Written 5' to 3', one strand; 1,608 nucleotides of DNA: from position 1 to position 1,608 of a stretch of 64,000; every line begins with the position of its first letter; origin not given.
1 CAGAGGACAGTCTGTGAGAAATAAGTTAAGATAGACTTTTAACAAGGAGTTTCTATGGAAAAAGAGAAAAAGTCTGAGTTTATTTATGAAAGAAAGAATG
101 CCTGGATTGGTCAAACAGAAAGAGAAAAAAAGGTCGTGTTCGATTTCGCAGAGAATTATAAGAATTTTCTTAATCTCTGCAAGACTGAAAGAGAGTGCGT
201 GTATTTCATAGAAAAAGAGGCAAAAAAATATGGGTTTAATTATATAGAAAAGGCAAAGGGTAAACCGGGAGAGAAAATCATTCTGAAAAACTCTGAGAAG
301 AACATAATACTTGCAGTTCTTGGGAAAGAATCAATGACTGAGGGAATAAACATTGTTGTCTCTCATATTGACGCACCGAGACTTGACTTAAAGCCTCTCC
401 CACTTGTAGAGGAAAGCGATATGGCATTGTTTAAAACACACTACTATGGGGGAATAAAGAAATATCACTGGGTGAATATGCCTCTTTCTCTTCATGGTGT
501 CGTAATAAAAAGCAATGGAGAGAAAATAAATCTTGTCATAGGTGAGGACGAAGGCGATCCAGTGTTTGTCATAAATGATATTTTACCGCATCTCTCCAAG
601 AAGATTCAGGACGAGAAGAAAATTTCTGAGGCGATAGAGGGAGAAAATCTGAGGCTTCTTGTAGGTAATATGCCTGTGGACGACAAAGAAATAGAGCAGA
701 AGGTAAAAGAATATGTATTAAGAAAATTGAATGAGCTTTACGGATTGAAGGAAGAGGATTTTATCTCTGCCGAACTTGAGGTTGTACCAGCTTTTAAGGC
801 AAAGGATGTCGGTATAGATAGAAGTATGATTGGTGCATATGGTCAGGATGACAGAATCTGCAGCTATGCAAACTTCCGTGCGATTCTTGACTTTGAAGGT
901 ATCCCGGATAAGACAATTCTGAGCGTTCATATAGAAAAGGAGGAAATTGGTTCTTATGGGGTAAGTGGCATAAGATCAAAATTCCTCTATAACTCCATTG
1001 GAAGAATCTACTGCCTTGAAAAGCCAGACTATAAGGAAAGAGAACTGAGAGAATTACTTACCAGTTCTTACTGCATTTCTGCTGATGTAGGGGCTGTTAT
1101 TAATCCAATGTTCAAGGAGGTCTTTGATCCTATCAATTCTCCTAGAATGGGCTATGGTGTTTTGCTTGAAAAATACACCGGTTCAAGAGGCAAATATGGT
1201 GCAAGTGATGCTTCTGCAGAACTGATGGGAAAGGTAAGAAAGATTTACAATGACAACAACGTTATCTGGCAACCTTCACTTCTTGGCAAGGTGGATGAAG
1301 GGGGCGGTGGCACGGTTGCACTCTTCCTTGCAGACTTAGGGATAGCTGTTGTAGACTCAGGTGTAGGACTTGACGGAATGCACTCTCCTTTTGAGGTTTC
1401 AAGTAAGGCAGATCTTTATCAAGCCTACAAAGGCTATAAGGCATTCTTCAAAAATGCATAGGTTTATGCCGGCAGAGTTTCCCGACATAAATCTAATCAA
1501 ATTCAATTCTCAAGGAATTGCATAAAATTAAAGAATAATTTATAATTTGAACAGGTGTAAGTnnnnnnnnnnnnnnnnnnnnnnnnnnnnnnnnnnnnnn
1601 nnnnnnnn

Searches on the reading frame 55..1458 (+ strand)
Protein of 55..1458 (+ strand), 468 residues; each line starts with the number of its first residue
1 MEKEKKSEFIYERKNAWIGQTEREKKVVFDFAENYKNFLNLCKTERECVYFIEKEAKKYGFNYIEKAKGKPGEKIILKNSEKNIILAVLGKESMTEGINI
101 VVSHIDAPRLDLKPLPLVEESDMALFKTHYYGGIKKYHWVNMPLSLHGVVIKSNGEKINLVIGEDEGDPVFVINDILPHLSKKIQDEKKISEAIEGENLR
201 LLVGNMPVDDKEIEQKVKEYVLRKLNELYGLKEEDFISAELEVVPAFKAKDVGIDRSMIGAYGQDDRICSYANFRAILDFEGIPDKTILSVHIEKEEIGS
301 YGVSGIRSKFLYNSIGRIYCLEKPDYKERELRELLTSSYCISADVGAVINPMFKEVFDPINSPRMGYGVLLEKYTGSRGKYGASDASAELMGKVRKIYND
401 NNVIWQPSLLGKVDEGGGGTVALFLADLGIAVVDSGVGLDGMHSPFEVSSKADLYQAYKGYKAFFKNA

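Call 7: find_encoding_contigs(protein=window:55-1458:+, flank=10000, max_places=6)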
Protein window:55-1458:+ (468 aa): no gene with exactly this product is on record in the collection.

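Call 10: search_protein_families(library=pfam, proteins=[window:55-1458:+])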
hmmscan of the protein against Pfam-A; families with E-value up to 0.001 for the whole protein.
window:55-1458:+ (468 aa): 1 family
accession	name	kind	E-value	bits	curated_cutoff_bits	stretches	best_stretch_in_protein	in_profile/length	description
PF02127.20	Peptidase_M18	-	6.3e-85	286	24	1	38-465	1-432/432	Aminopeptidase I zinc metalloprotease (M18)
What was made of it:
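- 55..1461 (+): M18 aminopeptidase gene, downstream of copy 1. Pfam PF02127, E = 6e-85 (call 10).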

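Call 14: find_homologous_proteins(query=window:55-1458:+, max_evalue=1e-50)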
Query window:55-1458:+ (468 aa): 8000 proteins with E <= 1e-50 among 8000 candidates; the best 120 are listed.
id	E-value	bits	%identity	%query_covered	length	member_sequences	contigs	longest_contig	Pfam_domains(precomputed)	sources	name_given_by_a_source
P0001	0.0e+0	1046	100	100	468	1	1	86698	PF02127.21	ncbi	ncbi:MAG: aminopeptidase [Brevinematia bacterium]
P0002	5.1e-263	891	84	100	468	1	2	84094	PF02127.21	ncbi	-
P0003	7.8e-253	857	79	100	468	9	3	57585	PF02127.21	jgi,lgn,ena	-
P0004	2.5e-246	836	78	100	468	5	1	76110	PF02127.21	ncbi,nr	ncbi:MAG: aminopeptidase [Brevinematales bacterium]|nr:aminopeptidase [Brevinematales bacterium]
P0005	1.2e-240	817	77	100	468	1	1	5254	PF02127.21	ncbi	-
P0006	6.7e-230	782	70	100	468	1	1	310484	PF02127.21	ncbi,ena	-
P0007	2.7e-228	776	71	100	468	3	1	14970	PF02127.21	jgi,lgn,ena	-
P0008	1.2e-227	774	68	100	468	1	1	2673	PF02127.21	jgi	jgi:aspartyl aminopeptidase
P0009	2.8e-226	770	68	100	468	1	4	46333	PF02127.21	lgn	-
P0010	1.1e-225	768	71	100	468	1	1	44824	PF02127.21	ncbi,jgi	jgi:aspartyl aminopeptidase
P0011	4.2e-225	766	68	100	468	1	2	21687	PF02127.21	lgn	-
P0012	5.1e-222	756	69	100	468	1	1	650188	PF02127.21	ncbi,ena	-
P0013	4.3e-221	753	67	100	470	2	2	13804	PF02127.21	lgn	-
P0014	5.2e-221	752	69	99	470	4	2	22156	PF02127.21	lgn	-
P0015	7.7e-220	749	70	99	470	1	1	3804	PF02127.21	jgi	-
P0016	5.5e-217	739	66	100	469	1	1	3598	PF02127.21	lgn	-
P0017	7.4e-216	735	67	100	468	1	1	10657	PF02127.21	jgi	jgi:aspartyl aminopeptidase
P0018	1.1e-215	735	66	100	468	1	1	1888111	PF02127.21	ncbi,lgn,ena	-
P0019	2.0e-215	734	67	100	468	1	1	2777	PF02127.21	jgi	jgi:aspartyl aminopeptidase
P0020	9.0e-215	732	66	100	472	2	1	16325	PF02127.21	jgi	-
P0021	2.9e-214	730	65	100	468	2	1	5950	PF02127.21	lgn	-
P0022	4.4e-214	730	66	100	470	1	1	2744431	PF02127.21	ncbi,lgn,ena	-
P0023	4.8e-213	726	65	100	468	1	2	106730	PF02127.21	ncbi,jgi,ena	-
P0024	5.0e-205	700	63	100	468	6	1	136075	PF02127.21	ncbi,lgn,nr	ncbi:MAG: aminopeptidase [Brevinematales bacterium]|nr:aminopeptidase [Brevinematales bacterium]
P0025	6.9e-204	696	64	100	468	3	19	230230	PF02127.21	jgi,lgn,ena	jgi:aspartyl aminopeptidase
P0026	7.4e-204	696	64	100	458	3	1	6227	PF02127.21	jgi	jgi:aspartyl aminopeptidase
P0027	1.1e-203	695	66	94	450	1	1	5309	PF02127.21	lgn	-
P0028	4.2e-203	693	62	100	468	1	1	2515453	PF02127.21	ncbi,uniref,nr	ncbi:aminopeptidase [Thermospira aquatica]|uniref:M18 family aminopeptidase n=1 Tax=Thermospira aqua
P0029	9.4e-203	692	62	100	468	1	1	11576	PF01546.34,PF02127.21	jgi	-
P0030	6.5e-202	690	63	100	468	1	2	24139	PF02127.21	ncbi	-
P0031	2.8e-198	678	63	100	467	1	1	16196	PF05343.20,PF02127.21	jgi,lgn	jgi:aspartyl aminopeptidase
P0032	1.0e-196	672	62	100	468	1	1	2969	PF02127.21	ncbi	-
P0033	2.9e-196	671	60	100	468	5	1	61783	PF02127.21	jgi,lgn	jgi:aspartyl aminopeptidase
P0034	1.0e-192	659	59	100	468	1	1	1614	PF02127.21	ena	-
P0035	5.1e-192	657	59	100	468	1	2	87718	PF02127.21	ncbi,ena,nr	ncbi:MAG: aminopeptidase [Spirochaetes bacterium GWF1_51_8]|nr:MAG: aminopeptidase [Spirochaetes bac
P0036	9.9e-192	656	62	100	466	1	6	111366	PF02127.21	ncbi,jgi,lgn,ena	jgi:aspartyl aminopeptidase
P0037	4.8e-191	654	60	100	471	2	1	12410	PF02127.21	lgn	-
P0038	4.7e-187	641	69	84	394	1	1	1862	PF02127.21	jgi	jgi:aspartyl aminopeptidase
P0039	2.3e-184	632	59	100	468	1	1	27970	PF02127.21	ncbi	-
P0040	3.1e-182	625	60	100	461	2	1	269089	PF02127.21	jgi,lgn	-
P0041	4.8e-182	624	58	100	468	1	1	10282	PF02127.21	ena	-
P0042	1.7e-180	619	57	100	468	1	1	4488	PF02127.21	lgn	-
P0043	5.1e-180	617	60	100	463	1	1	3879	PF02127.21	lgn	-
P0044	2.7e-179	615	57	100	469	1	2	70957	PF02127.21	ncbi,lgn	-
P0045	1.2e-172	593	58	99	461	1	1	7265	PF02127.21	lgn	-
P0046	4.8e-172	591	55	100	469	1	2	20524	PF02127.21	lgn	-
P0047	1.2e-171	590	56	100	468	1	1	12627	PF02127.21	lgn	-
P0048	3.0e-170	585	67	79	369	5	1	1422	PF02127.21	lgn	-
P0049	4.2e-168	578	50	93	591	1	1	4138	PF02127.21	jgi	jgi:aspartyl aminopeptidase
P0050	4.8e-163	561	55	100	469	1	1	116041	PF05343.20,PF02127.21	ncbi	ncbi:MAG: aminopeptidase [Brevinema sp.]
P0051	1.4e-162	560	54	98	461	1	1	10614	PF05343.20,PF02127.21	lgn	-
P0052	9.3e-161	554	53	100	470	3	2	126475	PF02127.21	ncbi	-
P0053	3.1e-160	552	55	98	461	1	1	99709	PF05343.20,PF02127.21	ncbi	ncbi:MAG: aminopeptidase [Brevinema sp.]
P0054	5.4e-160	551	54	100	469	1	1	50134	PF05343.20,PF02127.21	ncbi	ncbi:MAG: aminopeptidase [Brevinema sp.]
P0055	1.9e-159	549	55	97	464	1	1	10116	PF05343.20,PF02127.21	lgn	-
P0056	3.8e-159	549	54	100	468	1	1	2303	PF05343.20,PF02127.21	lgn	-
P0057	4.7e-159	548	54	99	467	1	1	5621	PF05343.20,PF02127.21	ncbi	-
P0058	7.3e-159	548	54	98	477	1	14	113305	PF02127.21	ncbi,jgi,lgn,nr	ncbi:MAG: hypothetical protein PWP27_918 [Clostridiales bacterium]|jgi:aspartyl aminopeptidase|nr:hy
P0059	1.3e-158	547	54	99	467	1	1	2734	PF05343.20,PF02127.21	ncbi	-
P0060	2.5e-158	546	54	97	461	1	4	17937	PF05343.20,PF02127.21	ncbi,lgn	-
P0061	3.1e-158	546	53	98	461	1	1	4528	PF05343.20,PF02127.21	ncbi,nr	ncbi:MAG: aminopeptidase [Fusobacteriaceae bacterium]|nr:aminopeptidase [Fusobacteriaceae bacterium]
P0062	5.8e-158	545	53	98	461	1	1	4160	PF05343.20,PF02127.21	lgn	-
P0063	1.1e-157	544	54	98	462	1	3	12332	PF02127.21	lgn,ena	-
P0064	1.3e-157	543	52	100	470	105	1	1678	PF05343.20,PF02127.21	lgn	-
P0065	1.4e-157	543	53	98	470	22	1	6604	PF05343.20,PF02127.21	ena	-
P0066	2.1e-157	543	54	97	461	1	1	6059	PF05343.20,PF02127.21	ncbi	-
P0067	2.6e-157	542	53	98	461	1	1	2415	PF05343.20,PF02127.21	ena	-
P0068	2.9e-157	542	53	98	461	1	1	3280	PF05343.20,PF02127.21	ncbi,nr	ncbi:MAG: aminopeptidase [Fusobacteriaceae bacterium]|nr:aminopeptidase [Fusobacteriaceae bacterium]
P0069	2.9e-157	542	53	99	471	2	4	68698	PF02127.21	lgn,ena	-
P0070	3.7e-157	542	54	98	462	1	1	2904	PF02127.21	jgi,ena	-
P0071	5.3e-157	541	53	98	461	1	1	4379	PF05343.20,PF02127.21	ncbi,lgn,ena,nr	ncbi:MAG: aminopeptidase [Fusobacteriaceae bacterium]|nr:aminopeptidase [Fusobacteriaceae bacterium]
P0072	5.9e-157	541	54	98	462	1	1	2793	PF02127.21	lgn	-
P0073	1.1e-156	540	52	100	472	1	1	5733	PF02127.21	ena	-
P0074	1.2e-156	540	54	100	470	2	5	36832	PF05343.20,PF02127.21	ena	-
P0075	1.4e-156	540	52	98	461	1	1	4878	PF05343.20,PF02127.21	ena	-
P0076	1.7e-156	540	54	98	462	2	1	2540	PF02127.21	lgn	-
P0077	2.4e-156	539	54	98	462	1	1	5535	PF02127.21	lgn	-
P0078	2.5e-156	539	52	100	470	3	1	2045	PF05343.20,PF02127.21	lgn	-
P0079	3.1e-156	539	54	97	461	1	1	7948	PF05343.20,PF02127.21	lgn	-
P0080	4.3e-156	538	53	98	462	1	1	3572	PF02127.21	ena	-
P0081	4.6e-156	538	53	98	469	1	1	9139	PF05343.20,PF02127.21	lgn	-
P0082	5.0e-156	538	52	98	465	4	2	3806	PF05343.20,PF02127.21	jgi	jgi:aspartyl aminopeptidase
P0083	5.6e-156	538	53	98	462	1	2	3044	PF02127.21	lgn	-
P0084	5.8e-156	538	55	99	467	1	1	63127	PF02127.21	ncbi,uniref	ncbi:aminopeptidase [Caldanaerobacter sp.]|uniref:aminopeptidase n=1 Tax=Caldanaerobacter sp. TaxID=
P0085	5.8e-156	538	53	98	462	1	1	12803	PF02127.21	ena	-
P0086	6.2e-156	538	53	98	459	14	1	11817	PF02127.21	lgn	-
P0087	6.3e-156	538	52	98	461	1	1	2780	PF05343.20,PF02127.21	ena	-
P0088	6.6e-156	538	50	99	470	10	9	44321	PF05343.20,PF02127.21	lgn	-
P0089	9.1e-156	537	53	98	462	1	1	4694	PF02127.21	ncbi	-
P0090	1.3e-155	537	53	98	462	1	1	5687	PF02127.21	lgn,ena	-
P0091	1.4e-155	537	53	98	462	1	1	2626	PF02127.21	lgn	-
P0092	1.4e-155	537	53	98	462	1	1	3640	PF02127.21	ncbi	-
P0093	1.4e-155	537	52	100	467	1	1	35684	PF05343.20,PF02127.21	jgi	-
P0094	1.7e-155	537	54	97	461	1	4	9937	PF05343.20,PF02127.21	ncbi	-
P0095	1.7e-155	536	55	99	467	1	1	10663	PF02127.21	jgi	jgi:aspartyl aminopeptidase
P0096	1.8e-155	536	53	99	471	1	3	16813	PF02127.21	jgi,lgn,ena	-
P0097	1.9e-155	536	52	100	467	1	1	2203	PF05343.20,PF02127.21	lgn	-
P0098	2.0e-155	536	52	99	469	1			PF02127.21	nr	nr:aminopeptidase [Desulfobacterales bacterium]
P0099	2.1e-155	536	52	99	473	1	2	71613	PF02127.21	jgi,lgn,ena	-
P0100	2.2e-155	536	53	98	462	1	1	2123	PF02127.21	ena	-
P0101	2.3e-155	536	54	99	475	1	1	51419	PF02127.21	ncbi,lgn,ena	ncbi:aminopeptidase [Tissierellaceae bacterium HCP3S3_D8]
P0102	2.8e-155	536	53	98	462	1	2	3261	PF05343.20,PF02127.21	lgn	-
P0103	3.3e-155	536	54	97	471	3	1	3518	PF02127.21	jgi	-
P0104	3.8e-155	535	52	99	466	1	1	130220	PF05343.20,PF02127.21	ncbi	ncbi:MAG: aminopeptidase [Brevinemataceae bacterium]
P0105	4.0e-155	535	53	98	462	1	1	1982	PF02127.21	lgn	-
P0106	4.0e-155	535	53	98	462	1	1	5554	PF02127.21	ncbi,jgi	jgi:aspartyl aminopeptidase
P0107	6.1e-155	535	52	98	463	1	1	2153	PF02127.21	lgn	-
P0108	6.3e-155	535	52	100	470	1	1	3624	PF05343.20,PF02127.21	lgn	-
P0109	7.3e-155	534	53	98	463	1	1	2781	PF02127.21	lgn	-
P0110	7.7e-155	534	53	98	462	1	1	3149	PF02127.21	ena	-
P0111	1.0e-154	534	53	98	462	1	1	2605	PF02127.21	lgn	-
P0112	1.1e-154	534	53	98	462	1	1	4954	PF02127.21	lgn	-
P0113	1.2e-154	534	53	98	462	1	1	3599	PF02127.21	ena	-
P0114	1.4e-154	534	53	98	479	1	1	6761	PF05343.20,PF02127.21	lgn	-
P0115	1.4e-154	533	55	100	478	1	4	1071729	PF05343.20,PF02127.21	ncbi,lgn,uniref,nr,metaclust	ncbi:aminopeptidase [Caldanaerobius polysaccharolyticus]|uniref:aminopeptidase n=1 Tax=Caldanaerobiu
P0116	1.5e-154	533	54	99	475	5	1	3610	PF05343.20,PF02127.21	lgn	-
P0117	2.0e-154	533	53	99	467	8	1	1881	PF02127.21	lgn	-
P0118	2.0e-154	533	53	98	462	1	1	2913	PF02127.21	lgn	-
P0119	2.1e-154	533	53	97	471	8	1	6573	PF02127.21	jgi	-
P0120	2.1e-154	533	51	97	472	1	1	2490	PF05343.20,PF02127.21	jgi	jgi:aspartyl aminopeptidase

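Call 15: find_encoding_contigs(protein=P0001, flank=10000, max_places=4)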
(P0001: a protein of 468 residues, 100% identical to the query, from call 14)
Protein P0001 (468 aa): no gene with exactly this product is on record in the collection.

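Call 16: find_encoding_contigs(protein=P0002, flank=10000, max_places=4)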
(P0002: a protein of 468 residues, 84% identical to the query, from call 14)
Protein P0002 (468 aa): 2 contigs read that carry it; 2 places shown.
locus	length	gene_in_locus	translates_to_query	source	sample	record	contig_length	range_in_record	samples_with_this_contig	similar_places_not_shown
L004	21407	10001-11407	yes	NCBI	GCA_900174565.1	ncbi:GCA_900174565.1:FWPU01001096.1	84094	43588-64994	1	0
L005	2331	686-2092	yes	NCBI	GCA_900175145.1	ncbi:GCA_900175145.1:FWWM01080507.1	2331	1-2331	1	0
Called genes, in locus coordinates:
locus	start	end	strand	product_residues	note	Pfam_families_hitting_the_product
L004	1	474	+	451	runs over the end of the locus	PF01547:SBP_bac_1, PF13416:SBP_bac_8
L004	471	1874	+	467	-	PF00990:GGDEF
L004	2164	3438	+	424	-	PF14701:hDGE_amylase, PF00128:Alpha-amylase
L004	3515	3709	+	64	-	PF01783:Ribosomal_L32p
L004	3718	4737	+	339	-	PF02504:FA_synthesis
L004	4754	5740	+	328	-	PF00108:Thiolase_N (weak), PF08545:ACP_syn_III, PF08541:ACP_syn_III_C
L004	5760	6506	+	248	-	PF00106:adh_short, PF08659:KR, PF13561:adh_short_C2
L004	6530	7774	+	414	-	PF00109:ketoacyl-synt, PF02801:Ketoacyl-synt_C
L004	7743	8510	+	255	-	PF14622:Ribonucleas_3_3, PF00636:Ribonuclease_3, PF00035:dsrm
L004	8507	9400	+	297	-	PF03755:YicC-like_N, PF08340:YicC-like_C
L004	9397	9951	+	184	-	PF00625:Guanylate_kin, PF20720:nSTAND3 (faint)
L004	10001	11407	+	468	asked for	PF02127:Peptidase_M18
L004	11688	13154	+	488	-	PF13186:SPASM (faint)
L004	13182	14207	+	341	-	PF04468:PSP1, PF28472:PSP1_3rd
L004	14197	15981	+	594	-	PF17239:DUF5312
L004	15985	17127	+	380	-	PF13167:GTP-bdg_N, PF16360:GTP-bdg_M, PF01926:MMR_HSR1, PF02421:FeoB_N, PF16897:MMR_HSR1_Xtn (weak)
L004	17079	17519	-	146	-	PF00692:dUTPase, PF22769:DCD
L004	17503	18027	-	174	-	PF00578:AhpC-TSA, PF08534:Redoxin, PF00085:Thioredoxin, PF00255:GSHPx (weak), PF13098:Thioredoxin_2, PF13905:Thioredoxin_8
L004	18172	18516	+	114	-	PF00543:P-II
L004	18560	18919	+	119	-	-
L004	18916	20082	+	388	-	PF05559:DUF763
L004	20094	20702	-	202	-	PF13353:Fer4_12, PF04055:Radical_SAM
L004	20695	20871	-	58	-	PF13597:NRDD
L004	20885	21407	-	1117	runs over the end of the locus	PF03477:ATP-cone, PF13597:NRDD, PF14890:Intein_splicing, PF14528:LAGLIDADG_3 (faint), PF13597:NRDD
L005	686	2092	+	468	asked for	PF02127:Peptidase_M18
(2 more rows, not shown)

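Call 19: find_encoding_contigs(protein=P0003, flank=10000, max_places=3)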
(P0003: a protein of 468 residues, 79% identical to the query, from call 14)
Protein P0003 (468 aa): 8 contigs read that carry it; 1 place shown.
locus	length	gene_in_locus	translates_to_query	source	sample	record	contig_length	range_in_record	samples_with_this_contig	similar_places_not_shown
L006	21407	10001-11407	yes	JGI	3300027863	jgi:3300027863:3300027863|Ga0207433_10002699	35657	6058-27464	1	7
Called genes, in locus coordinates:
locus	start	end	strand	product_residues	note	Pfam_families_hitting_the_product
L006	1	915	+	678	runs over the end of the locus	PF22745:Nlig-Ia, PF01653:DNA_ligase_aden, PF14520:HHH_5 (faint), PF03120:OB_DNA_ligase, PF03119:DNA_ligase_ZBD, PF12826:HHH_2, PF00533:BRCT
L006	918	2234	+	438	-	PF00072:Response_reg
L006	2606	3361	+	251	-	PF02578:Cu-oxidase_4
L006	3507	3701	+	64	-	PF01783:Ribosomal_L32p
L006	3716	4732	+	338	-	PF02504:FA_synthesis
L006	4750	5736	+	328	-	PF00108:Thiolase_N, PF07451:SpoVAD (weak), PF08545:ACP_syn_III, PF08541:ACP_syn_III_C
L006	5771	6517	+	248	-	PF00106:adh_short, PF08659:KR, PF13561:adh_short_C2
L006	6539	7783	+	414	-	PF00109:ketoacyl-synt, PF02801:Ketoacyl-synt_C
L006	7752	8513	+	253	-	PF14622:Ribonucleas_3_3, PF00636:Ribonuclease_3, PF00035:dsrm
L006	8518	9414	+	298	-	PF03755:YicC-like_N, PF08340:YicC-like_C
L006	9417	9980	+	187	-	PF00625:Guanylate_kin, PF13401:AAA_22 (weak)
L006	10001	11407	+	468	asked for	PF02127:Peptidase_M18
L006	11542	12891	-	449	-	PF00289:Biotin_carb_N, PF02222:ATP-grasp, PF02786:CPSase_L_D2, PF07478:Dala_Dala_lig_C (weak), PF02785:Biotin_carb_C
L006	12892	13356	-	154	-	PF00364:Biotin_lipoyl, PF25984:BSH_YknX (faint)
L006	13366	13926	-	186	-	PF08207:EFP_N, PF01132:EFP, PF09285:Elong-fact-P_C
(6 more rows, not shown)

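Call 20: find_encoding_contigs(protein=P0004, flank=10000, max_places=3)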
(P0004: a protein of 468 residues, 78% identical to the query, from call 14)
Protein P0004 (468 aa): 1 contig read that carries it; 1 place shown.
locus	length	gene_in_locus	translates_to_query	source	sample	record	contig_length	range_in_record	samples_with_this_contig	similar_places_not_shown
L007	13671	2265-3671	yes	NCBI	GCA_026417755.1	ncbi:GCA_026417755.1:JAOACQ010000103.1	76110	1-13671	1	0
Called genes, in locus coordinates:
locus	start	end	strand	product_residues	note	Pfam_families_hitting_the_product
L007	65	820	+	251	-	PF14622:Ribonucleas_3_3, PF00636:Ribonuclease_3, PF00035:dsrm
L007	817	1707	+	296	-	PF03755:YicC-like_N, PF08340:YicC-like_C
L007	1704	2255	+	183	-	PF00625:Guanylate_kin, PF13401:AAA_22 (faint), PF20720:nSTAND3 (faint)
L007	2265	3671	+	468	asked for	PF02127:Peptidase_M18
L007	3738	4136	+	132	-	PF01894:YjbQ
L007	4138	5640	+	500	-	-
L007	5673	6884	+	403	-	PF12917:YfbR-like, PF13023:HD_3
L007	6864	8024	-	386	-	PF01041:DegT_DnrJ_EryC1, PF00155:Aminotran_1_2, PF00266:Aminotran_5 (weak)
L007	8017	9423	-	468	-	PF13727:CoA_binding_3, PF17836:PglD_N (weak), PF01073:3Beta_HSD, PF01370:Epimerase, PF02719:Polysacc_synt_2, PF04321:RmlD_sub_bind, PF07993:NAD_binding_4 (faint), PF16363:GDP_Man_Dehyd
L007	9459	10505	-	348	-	PF02547:Queuosine_synth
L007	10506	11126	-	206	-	PF00753:Lactamase_B, PF19583:ODP (weak)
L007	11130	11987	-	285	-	PF00582:Usp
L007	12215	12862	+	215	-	-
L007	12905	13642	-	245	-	PF00656:Peptidase_C14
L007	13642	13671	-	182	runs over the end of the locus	-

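Call 40: find_homologous_proteins(query=L004:9397-9948:+, max_evalue=1e-40)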
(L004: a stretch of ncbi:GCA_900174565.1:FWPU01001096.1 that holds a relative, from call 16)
Query L004:9397-9948:+ (184 aa): 1232 proteins with E <= 1e-40 among 8000 candidates; the best 120 are listed.
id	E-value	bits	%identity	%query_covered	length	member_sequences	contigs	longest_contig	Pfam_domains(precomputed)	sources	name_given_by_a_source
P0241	4.2e-114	396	100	100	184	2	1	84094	PF00625.28,PF20720.4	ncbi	-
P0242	1.3e-85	303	75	100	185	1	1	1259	PF13671.13,PF00625.28,PF20720.4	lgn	-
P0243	2.3e-81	290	73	99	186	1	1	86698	PF03266.22,PF00625.28,PF20720.4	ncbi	ncbi:MAG: guanylate kinase [Brevinematia bacterium]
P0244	3.0e-81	289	71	99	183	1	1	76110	PF13401.13,PF00625.28,PF20720.4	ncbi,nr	ncbi:MAG: guanylate kinase [Brevinematales bacterium]|nr:guanylate kinase [Brevinematales bacterium]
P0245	5.9e-76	272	67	100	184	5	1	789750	PF00625.28,PF20720.4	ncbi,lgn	-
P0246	6.1e-75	269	68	99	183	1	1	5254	PF00625.28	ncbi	-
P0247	4.2e-70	253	64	99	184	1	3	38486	PF00625.28,PF13238.13,PF20720.4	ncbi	-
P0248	6.3e-68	246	64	99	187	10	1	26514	PF13671.13,PF13401.13,PF00625.28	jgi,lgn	jgi:guanylate kinase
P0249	2.8e-66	241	59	100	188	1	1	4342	PF03266.22,PF13401.13,PF00625.28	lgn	-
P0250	3.4e-66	240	60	98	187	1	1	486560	PF00625.28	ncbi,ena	-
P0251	1.2e-65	238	60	98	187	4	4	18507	PF13671.13,PF13401.13,PF00625.28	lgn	-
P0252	4.6e-64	233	62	98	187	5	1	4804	PF00625.28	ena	-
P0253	1.0e-63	232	59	95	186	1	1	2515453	PF13671.13,PF13401.13,PF00625.28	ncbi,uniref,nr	ncbi:guanylate kinase [Thermospira aquatica]|uniref:Guanylate kinase n=1 Tax=Thermospira aquatica Ta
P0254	1.4e-62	228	58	99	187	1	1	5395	PF00625.28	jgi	jgi:guanylate kinase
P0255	4.2e-62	227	57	99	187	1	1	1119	PF13671.13,PF13401.13,PF00625.28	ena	-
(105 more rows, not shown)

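Call 66: list_cluster_members(proteins=[P0243, P0001, P0121])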
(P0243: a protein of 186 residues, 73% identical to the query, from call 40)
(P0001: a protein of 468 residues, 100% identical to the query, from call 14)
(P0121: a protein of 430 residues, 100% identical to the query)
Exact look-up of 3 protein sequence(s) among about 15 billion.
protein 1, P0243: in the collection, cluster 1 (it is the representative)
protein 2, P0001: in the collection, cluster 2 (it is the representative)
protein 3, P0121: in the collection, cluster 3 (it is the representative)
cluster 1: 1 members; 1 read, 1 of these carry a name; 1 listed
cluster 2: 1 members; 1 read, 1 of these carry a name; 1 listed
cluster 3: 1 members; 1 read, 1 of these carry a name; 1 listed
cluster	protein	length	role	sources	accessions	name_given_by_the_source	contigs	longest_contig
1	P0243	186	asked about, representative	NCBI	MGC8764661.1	MAG: guanylate kinase [Brevinematia bacterium]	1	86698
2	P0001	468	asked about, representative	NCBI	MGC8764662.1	MAG: aminopeptidase [Brevinematia bacterium]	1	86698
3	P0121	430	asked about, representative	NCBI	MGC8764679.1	MAG: 3-isopropylmalate dehydratase large subunit [Brevinematia bacterium]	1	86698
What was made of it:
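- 55..1461 (+): 100% identical to MGC8764662.1 (calls 14, 66).
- Gmk (MGC8764661.1) and M18 (MGC8764662.1) are consecutive genes on the same 86,698-nt contig (call 66). The repeat is at the window edge, not a contig edge, because gmk is on the same contig (call 66).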

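Call 69: find_encoding_contigs(protein=P0242, flank=5000, max_places=3)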
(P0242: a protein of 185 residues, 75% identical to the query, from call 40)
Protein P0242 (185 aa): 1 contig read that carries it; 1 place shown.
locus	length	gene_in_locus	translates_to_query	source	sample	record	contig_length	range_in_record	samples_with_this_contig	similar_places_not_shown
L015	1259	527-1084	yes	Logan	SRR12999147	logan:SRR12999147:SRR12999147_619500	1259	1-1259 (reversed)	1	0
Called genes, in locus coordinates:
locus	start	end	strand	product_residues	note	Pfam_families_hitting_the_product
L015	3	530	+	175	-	?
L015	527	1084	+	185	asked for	PF00625:Guanylate_kin, PF13671:AAA_33 (faint), PF20720:nSTAND3 (faint)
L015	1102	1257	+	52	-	?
